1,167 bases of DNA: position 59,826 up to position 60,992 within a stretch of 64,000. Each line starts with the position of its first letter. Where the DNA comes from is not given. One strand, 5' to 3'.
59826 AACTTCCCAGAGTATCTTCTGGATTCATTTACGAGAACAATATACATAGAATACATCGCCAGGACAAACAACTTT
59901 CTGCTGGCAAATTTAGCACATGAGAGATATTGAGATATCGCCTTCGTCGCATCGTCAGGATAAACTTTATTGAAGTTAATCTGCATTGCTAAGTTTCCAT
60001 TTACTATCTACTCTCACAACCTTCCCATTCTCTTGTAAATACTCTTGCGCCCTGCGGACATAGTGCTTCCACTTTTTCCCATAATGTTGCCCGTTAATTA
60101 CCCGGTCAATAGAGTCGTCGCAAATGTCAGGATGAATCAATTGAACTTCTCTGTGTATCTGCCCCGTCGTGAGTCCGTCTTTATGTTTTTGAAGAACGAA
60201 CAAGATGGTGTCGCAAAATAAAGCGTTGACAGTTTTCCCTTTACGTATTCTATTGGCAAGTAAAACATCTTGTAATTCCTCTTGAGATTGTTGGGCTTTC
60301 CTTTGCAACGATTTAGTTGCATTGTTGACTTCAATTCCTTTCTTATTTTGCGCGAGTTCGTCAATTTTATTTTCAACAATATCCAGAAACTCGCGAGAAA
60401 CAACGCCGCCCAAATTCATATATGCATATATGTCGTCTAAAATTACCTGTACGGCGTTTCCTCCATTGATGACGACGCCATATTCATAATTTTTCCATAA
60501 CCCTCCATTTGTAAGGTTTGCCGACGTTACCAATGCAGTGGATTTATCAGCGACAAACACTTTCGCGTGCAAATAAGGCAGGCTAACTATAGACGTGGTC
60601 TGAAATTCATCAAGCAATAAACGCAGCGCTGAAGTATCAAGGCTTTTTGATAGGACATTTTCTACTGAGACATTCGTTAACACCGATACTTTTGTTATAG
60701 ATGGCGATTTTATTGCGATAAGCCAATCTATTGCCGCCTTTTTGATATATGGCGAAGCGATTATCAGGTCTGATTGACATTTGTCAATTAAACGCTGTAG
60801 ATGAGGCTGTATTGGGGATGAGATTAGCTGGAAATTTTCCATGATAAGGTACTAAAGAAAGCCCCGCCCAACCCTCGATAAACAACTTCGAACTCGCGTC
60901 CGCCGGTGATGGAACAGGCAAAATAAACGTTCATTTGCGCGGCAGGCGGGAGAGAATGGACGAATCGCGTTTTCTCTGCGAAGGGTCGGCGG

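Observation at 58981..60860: AT-rich islet with two overlapping nuclease genes and no methyltransferase: candidate stand-alone defence system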

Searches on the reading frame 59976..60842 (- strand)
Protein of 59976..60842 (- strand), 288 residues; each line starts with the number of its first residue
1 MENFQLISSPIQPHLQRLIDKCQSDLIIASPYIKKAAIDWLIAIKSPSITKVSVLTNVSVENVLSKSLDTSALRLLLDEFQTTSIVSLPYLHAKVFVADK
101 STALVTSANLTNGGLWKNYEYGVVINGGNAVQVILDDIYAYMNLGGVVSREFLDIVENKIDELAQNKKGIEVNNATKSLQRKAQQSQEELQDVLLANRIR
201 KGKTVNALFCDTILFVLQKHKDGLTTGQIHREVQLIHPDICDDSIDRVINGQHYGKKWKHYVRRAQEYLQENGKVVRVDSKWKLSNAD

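Call 3: search_protein_families(library=pfam, proteins=[window:59976-60842:-], max_evalue=1)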
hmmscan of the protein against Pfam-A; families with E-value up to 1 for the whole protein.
window:59976-60842:- (288 aa): 4 families
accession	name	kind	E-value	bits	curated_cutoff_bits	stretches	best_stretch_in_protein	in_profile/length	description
PF13091.12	PLDc_2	-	1.8e-12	47.7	27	1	16-134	2-124/132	PLD-like domain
PF09565.16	RE_NgoFVII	-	9.2e-07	28.7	23.8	1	24-135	17-142/162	NgoFVII restriction endonuclease N-terminal PLD domain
PF00614.28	PLDc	-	5.3e-05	23.5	21.9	1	91-113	5-27/28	Phospholipase D Active site motif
PF08602.15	Mgr1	-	0.028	13.7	25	1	147-218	253-315/377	Mgr1-like, i-AAA protease complex subunit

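Call 4: search_protein_families(library=padloc, proteins=[window:59976-60842:-], max_evalue=1)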
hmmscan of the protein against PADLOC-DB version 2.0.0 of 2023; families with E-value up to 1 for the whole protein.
window:59976-60842:- (288 aa): 33 families (the best 25 are shown)
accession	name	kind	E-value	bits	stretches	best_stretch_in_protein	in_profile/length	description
PDLC02614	DrmC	-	2.8e-16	57.7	1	13-134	24-143/153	DrmC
PDLC02585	DrmC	-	1.2e-13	49.3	1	90-142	193-245/253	DrmC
PDLC02606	DrmC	-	5.6e-13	47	1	90-144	122-176/182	DrmC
PDLC02602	DrmC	-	7.5e-13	46.2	1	87-183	194-287/381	DrmC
PDLC02588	DrmC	-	3.9e-12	44.3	1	91-145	193-247/256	DrmC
PDLC02595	DrmC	-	4.9e-12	44.2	1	91-133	209-251/269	DrmC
PDLC02607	DrmC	-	2.1e-11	41.6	1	89-142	201-254/265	DrmC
PDLC02599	DrmC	-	7.8e-11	39.5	1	24-134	23-128/387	DrmC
PDLC02616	DrmC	-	1.7e-09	35.6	1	16-140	87-213/224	DrmC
PDLC02597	DrmC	-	2.1e-09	35.6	1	18-127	104-221/242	DrmC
PDLC03829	ZacB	-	9.3e-09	32.7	1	21-192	225-385/586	-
PDLC02611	DrmC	-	1.7e-08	32.8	1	88-139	76-126/138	DrmC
PDLC02587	DrmC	-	7.6e-08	29.7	1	90-130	204-244/267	DrmC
PDLC02604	DrmC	-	3e-07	28.9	1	91-141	32-84/92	DrmC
PDLC02592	DrmC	-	9.9e-07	26.7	1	90-135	174-218/234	DrmC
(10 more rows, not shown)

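Call 5: search_protein_families(library=ncbifam, proteins=[window:59976-60842:-], max_evalue=1)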
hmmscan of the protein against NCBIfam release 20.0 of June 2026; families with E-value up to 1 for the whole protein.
window:59976-60842:- (288 aa): 4 families
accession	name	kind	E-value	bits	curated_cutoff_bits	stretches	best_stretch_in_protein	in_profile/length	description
NF038319.1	DISARM_DrmC_I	equivalog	2.4e-14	53.4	133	1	90-138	183-231/236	DISARM system phospholipase D-like protein DrmC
NF009107.0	PRK12452.1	equivalog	0.015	14.1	787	1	19-137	353-472/509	cardiolipin synthase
NF041068.1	DpdK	equivalog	0.046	13.3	100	1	72-121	97-146/167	phospholipase D-like domain-containing protein DpdK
NF010490.0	PRK13912.1-1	equivalog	0.059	13.5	211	1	16-121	36-135/159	nuclease NucT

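Call 9: search_solved_structures(query=window:59976-60842:-, max_evalue=1, show_alignments=2)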
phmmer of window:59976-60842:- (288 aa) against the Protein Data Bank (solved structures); distinct sequences matched with E-value up to 1: 4.
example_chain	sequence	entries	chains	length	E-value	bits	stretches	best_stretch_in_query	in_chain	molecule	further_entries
6ohr_A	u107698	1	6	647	0.05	16.3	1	80-136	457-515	Phospholipase D1, chimeric constuct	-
6u8z_A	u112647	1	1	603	0.054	16.1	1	80-136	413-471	Phospholipase D1,Phospholipase D1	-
6ohm_A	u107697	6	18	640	0.14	14.8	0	85-116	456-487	Phospholipase D2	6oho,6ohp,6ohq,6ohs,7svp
3ram_A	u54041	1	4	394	0.91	12.1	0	119-166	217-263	HmrA protein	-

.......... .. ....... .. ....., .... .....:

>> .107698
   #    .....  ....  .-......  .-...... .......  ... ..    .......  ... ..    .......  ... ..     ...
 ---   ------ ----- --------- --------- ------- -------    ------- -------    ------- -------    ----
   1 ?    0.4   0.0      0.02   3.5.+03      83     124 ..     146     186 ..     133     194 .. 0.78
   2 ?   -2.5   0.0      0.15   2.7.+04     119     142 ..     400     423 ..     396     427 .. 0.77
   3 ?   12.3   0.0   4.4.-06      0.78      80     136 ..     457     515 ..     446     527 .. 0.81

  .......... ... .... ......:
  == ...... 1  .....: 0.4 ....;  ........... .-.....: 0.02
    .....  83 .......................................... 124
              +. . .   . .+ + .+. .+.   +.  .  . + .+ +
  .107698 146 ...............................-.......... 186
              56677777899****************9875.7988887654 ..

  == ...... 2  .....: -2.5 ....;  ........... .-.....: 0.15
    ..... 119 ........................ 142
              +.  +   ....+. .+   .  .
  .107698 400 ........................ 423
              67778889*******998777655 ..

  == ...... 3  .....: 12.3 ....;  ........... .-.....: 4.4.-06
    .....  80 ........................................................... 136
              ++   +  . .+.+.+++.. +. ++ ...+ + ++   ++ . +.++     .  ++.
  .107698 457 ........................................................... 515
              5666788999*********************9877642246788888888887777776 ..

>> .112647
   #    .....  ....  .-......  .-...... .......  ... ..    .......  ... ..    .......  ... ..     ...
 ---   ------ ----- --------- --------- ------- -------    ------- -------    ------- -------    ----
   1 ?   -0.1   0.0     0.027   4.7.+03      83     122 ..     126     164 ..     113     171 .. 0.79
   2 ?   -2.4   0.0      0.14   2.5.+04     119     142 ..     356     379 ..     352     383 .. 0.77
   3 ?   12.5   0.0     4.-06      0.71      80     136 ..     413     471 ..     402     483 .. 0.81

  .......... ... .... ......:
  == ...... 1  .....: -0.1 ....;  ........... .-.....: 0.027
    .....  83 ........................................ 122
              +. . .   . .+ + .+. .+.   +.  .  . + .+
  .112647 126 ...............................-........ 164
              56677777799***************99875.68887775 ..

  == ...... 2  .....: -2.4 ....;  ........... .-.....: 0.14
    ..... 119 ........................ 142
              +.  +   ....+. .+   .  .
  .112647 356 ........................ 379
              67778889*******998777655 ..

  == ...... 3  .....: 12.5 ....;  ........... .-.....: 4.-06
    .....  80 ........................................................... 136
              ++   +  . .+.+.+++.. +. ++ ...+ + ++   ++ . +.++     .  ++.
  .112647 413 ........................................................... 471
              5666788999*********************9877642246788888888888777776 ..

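Call 19: find_homologous_proteins(query=window:59976-60842:-)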
Query window:59976-60842:- (288 aa): 1229 proteins with E <= 0.001 among 1913 candidates; the best 120 are listed.
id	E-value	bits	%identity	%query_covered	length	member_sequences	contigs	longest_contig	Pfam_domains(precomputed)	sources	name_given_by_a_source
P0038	1.9e-148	511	100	82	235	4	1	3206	PF13091.13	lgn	-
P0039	6.5e-142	490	74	100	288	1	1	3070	PF13091.13,PF09565.17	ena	-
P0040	3.4e-140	484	75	100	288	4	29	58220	PF13091.13,PF09565.17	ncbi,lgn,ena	-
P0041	1.3e-138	479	75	100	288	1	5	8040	PF13091.13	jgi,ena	-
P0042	4.0e-135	467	73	100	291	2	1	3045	PF13091.13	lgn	-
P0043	4.5e-130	451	68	100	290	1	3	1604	PF13091.13,PF09565.17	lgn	-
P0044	2.0e-129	449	68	100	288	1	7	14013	PF13091.13,PF09565.17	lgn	-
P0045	4.2e-127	441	67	100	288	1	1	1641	PF13091.13,PF09565.17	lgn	-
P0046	1.8e-119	416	75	86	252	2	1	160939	PF13091.13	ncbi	ncbi:MAG: phospholipase D-like domain-containing protein [Chloroflexota bacterium]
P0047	2.0e-104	367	57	96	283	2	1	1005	PF13091.13,PF00614.29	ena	-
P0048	3.5e-102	359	56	99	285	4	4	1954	PF13091.13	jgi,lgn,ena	-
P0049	2.5e-101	357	56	99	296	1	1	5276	PF13091.13,PF00614.29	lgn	-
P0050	8.5e-101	355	55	99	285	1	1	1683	PF13091.13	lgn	-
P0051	9.8e-101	355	55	99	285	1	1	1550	PF13091.13,PF00614.29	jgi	jgi:hypothetical protein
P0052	1.8e-100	354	59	95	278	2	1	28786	PF13091.13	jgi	-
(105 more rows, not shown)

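Call 24: find_related_loci(query=A2, collection=genome_contigs, flank=6000)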
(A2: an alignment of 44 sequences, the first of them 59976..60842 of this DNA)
Query A2 (288 aa) in genome_contigs; peptide patterns used: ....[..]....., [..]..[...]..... (x = any residue, [..] = any of these).
456 stretches matched a pattern; 386 encode a relative of the query (tblastn E <= 1e-3); the best 80 are kept; 80 distinct loci.
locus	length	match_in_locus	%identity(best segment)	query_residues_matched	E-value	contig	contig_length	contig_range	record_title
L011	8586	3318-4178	72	1-287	5e-144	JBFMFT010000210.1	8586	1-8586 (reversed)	MAG: Chloroflexota bacterium isolate MAG278 MAG278_210, whole genome shotgun sequence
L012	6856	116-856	75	42-288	1e-127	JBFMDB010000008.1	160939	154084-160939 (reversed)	MAG: Chloroflexota bacterium isolate MAG208 MAG208_8, whole genome shotgun sequence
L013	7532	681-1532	59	1-284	5e-114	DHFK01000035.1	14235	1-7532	MAG TPA_asm: Anaerolineales bacterium UBA4826 UBA4826_contig_1289, whole genome shotgun sequence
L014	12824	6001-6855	52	1-285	4e-98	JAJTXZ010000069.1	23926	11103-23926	MAG: Anaerolineae bacterium isolate DTUCFX8 69-Genome25, whole genome shotgun sequence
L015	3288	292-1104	45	3-273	8e-72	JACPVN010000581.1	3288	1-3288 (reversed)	MAG: Ignavibacteriae bacterium isolate NC_groundwater_786_Ag_S2p5_43_5 JBCH_GD18_4_SO25_S179_scaffold_866245, whole geno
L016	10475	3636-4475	43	5-284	1e-69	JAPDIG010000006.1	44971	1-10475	MAG: Methanophagales archaeon isolate FWG147 FWG147_ANME1qexz01_contig006_0044971bp, whole genome shotgun sequence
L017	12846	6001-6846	40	1-285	4e-68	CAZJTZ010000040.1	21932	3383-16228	MAG TPA_asm: uncultured Nitrospirales bacterium isolate SRP216815_co1_147 genome assembly, contig: NODE_2729_length_2193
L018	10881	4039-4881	41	4-284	2e-67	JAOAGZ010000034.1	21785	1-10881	MAG: Ignavibacteria bacterium isolate SKW44 NODE_34_length_21785_cov_6.000507, whole genome shotgun sequence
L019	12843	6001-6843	41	1-286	2e-67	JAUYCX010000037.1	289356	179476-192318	MAG: Candidatus Omnitrophota bacterium isolate C20_maxbin.112_sub C20_k141_141171, whole genome shotgun sequence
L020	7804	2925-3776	39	3-286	1e-67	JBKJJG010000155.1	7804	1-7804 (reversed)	MAG: bacterium isolate ant_bin.196 S1Ck117_3373999_flag_1_multi_11.0000_len_7804, whole genome shotgun sequence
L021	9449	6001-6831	42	4-284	4e-67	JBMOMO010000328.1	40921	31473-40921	MAG: Chloroflexota bacterium isolate Betzabe_MAG052 MAG052_328, whole genome shotgun sequence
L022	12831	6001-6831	41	4-284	8e-67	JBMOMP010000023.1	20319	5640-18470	MAG: Chloroflexota bacterium isolate Betzabe_MAG053 MAG053_23, whole genome shotgun sequence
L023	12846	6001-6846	41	1-287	7e-71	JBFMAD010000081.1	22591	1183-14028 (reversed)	MAG: Planctomycetota bacterium isolate MAG129 MAG129_81, whole genome shotgun sequence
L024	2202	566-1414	39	3-285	3e-68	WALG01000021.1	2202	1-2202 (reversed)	MAG: DHVE2 group archaeon isolate S014_41 k151_128559, whole genome shotgun sequence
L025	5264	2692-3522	40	3-284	2e-66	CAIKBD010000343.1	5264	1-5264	MAG: uncultured Anaerolineales bacterium isolate LaPlata-a_bin-0606 genome assembly, contig: bin-0606:343/530, whole gen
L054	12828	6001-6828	37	7-284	7e-59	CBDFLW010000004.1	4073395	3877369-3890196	MAG: Dehalococcoidia bacterium isolate 2f52b1ca-a849-4cdc-a827-476ed12bcbce genome assembly, contig: contig_4, whole gen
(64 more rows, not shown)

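Call 34: predict_structure(alignment_id=A2)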
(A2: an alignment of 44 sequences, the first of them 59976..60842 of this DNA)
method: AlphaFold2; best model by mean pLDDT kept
length: 288 residues; sequences in the alignment: 44
mean_pLDDT: 91.4   pTM: 0.87
mean pLDDT of the five models: 91.4, 91.4, 91.2, 90.9, 89.4
residues with pLDDT >= 90: 203; 70-90: 75; 50-70: 8; < 50: 2
segments of 3 or more residues with pLDDT < 50: none
pLDDT, mean of each block of 10 residues (from residue 1): 86 96 96 97 95 96 92 98 93 93 97 95 93 94 93 94 86 76 89 84 80 94 96 91 81 86 96 96 85
secondary structure, 60 per line:
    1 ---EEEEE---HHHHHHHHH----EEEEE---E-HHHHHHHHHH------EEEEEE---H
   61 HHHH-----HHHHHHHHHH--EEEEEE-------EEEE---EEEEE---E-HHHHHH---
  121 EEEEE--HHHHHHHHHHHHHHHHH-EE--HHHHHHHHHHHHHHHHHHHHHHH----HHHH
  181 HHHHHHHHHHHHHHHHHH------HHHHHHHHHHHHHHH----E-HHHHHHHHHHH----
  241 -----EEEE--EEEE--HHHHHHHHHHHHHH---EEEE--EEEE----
elements in order: E4-8 H12-20 E25-29 H35-44 E51-56 H60-64 H70-79 E82-87 E95-98 E102-106 H112-117 E121-125 H128-144 H150-172 H177-198 H205-219 H226-236 E246-249 E252-255 H258-271 E275-278 E281-284

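Call 39: fold_search(model_id=the predicted structure, library=pdb)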
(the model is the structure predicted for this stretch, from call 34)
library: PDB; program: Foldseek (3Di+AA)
matches with E <= 10: 717; with E <= 0.001: 142
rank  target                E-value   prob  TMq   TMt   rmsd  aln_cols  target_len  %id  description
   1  1byr                  3.3e-08  1.00  0.42  0.76   2.9       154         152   19  CRYSTAL STRUCTURE OF A PHOSPHOLIPASE D FAMILY MEMBER, NUC FROM SALMONELLA TYPHIMURIUM (released 1999-10-19)
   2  6ehi_D                1.0e-07  1.00  0.41  0.69   3.3       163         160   17  NucT from Helicobacter pylori (released 2018-01-17)
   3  4urj_D                1.3e-07  1.00  0.41  0.64   3.9       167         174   14  Crystal structure of human BJ-TSA-9 (released 2014-10-01)
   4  7clg_B                1.6e-07  1.00  0.43  0.17  11.9       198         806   15  Crystal structure of the ATP-dependent restriction endonuclease SauUSI (released 2021-01-20)
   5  6ehi_B                1.7e-07  1.00  0.41  0.70   3.3       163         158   18  NucT from Helicobacter pylori (released 2018-01-17)
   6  6ehi_A                1.7e-07  1.00  0.38  0.65   3.7       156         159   18  NucT from Helicobacter pylori (released 2018-01-17)
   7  8v08_B                2.5e-07  1.00  0.37  0.28   3.6       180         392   16  Crystal structure of human PLD4 co-crystallized with 5'Pi-ssDNA (released 2024-03-13)
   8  7e0m_B                4.8e-07  1.00  0.44  0.34   3.2       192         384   17  Crystal structure of phospholipase D (released 2021-12-22)
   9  5bpi_C                8.1e-07  1.00  0.38  0.42   5.5       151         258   14  Structure of TrmBL2, an archaeal chromatin protein, shows a novel mode of DNA binding. (released 2015-09-02)
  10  9vbh_A                9.1e-07  1.00  0.40  0.28   3.8       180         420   18  Cryo-EM structure of human PLD3 bound to ssDNA (poly(T)) (released 2025-12-24)
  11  4urj_A                9.7e-07  1.00  0.42  0.68   3.6       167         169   14  Crystal structure of human BJ-TSA-9 (released 2014-10-01)
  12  8v06_B                1.1e-06  1.00  0.38  0.27   4.2       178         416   18  Crystal structure of mouse PLD3 co-crystallized with 5'Pi-ssDNA for 9 days (released 2024-03-13)
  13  7e0m_A                1.2e-06  1.00  0.39  0.30   4.0       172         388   17  Crystal structure of phospholipase D (released 2021-12-22)
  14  4ggk                  1.2e-06  1.00  0.37  0.61   3.8       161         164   16  Crystal structure of Zucchini from mouse (mZuc / PLD6 / MitoPLD) bound to tungstate (released 2012-10-10)
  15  4rct_A                1.2e-06  1.00  0.40  0.34   3.9       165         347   19  Crystal structure of R-protein of NgoAVII restriction endonuclease (released 2014-12-24)
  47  2c1l_A                1.3e-05  1.00  0.28  0.23   6.2       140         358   16  Structure of the BfiI restriction endonuclease (released 2005-10-07)
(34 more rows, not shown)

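Call 82: search_protein_families(library=pfam, proteins=[L013:2209-3192:+, L016:4493-5143:+, L054:6871-7479:+, L013:1540-2157:+], max_evalue=0.1)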
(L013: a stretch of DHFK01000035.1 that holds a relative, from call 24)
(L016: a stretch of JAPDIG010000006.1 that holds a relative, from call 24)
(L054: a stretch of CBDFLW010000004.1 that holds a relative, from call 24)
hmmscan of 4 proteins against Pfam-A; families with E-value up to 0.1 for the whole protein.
L013:2209-3192:+ (327 aa): 0 families

L016:4493-5143:+ (216 aa): 0 families

L054:6871-7479:+ (202 aa): 1 family
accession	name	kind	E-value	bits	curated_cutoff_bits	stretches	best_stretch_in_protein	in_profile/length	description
PF15884.10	QIL1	-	0.033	15.1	26.6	0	176-201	32-61/77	MICOS complex subunit MIC13, QIL1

L013:1540-2157:+ (205 aa): 2 families
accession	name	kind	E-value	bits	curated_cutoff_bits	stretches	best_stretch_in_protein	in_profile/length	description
PF17472.7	DUF5425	-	0.066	14.4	25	0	39-58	27-46/76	Family of unknown function (DUF5425)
PF22910.1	EDR4-like_1st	-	0.094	12.9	27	0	30-42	13-25/34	Enhanced disease resistance 4-like, N-terminal domain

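Call 85: find_related_loci(query=A2, collection=viral_contigs, flank=5000)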
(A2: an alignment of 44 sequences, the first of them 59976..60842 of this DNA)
Query A2 (288 aa) in viral_contigs; peptide patterns used: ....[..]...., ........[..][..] (x = any residue, [..] = any of these).
63 stretches matched a pattern, but none encodes a relative of the query by tblastn (E <= 1e-3).

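Call 86: search_dna_similar(query=window:59976-60842:-, collection=plasmids, mode=protein, max_evalue=0.00001, max_rows=15)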
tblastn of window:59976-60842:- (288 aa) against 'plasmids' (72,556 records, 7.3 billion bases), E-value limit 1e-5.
No match.
